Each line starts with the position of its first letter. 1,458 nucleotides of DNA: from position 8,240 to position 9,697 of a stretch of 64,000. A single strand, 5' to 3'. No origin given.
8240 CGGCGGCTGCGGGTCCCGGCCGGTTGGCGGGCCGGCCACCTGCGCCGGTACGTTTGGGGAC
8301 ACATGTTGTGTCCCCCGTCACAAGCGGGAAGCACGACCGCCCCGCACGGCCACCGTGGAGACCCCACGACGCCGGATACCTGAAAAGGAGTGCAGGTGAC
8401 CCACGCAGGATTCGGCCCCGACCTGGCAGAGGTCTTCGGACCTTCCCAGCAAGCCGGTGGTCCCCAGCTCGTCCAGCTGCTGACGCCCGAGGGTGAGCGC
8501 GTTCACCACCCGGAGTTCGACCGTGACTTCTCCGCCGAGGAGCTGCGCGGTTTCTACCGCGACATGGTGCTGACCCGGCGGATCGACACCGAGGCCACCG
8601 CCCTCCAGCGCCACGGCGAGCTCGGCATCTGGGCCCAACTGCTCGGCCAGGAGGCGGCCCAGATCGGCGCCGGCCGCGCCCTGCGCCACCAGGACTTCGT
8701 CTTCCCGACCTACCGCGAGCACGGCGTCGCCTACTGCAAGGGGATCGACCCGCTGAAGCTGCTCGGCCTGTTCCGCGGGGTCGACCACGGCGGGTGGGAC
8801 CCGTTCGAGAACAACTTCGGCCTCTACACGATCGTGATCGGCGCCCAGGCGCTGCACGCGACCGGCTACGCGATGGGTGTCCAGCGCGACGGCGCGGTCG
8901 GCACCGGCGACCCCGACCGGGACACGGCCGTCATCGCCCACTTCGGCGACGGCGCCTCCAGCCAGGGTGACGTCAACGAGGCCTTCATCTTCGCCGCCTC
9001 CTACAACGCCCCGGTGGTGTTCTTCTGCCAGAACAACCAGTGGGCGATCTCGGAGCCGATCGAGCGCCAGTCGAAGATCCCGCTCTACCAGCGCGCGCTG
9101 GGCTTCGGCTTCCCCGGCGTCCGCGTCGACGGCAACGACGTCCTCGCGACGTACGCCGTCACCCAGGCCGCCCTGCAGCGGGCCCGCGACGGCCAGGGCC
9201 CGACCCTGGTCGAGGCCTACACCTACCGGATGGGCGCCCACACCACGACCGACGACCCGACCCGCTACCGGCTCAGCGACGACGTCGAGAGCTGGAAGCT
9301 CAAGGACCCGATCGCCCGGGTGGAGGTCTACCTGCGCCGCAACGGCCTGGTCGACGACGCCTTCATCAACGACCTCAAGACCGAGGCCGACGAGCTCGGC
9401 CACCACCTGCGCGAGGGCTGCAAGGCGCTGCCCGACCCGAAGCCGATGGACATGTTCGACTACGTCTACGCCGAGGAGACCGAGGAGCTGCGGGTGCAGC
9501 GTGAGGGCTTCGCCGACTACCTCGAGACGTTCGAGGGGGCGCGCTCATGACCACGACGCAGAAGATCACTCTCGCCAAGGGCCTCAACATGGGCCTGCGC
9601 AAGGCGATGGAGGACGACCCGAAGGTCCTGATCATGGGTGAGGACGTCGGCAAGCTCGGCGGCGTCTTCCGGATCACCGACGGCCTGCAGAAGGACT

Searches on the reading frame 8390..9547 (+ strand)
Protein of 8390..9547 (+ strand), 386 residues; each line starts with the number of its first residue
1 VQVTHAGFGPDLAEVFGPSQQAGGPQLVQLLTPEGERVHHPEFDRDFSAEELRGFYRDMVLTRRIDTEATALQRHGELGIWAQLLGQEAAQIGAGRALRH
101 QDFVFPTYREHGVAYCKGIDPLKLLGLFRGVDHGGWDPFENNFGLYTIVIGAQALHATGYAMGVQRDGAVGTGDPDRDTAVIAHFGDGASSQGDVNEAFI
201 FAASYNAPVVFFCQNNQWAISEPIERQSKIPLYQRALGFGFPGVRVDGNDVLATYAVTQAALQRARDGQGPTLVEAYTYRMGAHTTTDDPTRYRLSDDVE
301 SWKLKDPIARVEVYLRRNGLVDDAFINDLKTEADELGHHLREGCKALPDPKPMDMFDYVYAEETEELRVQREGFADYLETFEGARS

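Call 101: search_protein_families(library=pfam, proteins=[window:8390-9547:+], max_evalue=0.0001)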
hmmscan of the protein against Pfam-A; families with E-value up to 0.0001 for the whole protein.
window:8390-9547:+ (386 aa): 2 families
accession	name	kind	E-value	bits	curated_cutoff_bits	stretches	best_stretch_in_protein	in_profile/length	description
PF00676.26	E1_dh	-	2e-68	231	22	1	57-335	2-282/300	Dehydrogenase E1 component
PF02775.26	TPP_enzyme_C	-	1.1e-05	25.8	21.9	0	158-275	34-150/151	Thiamine pyrophosphate enzyme, C-terminal TPP binding domain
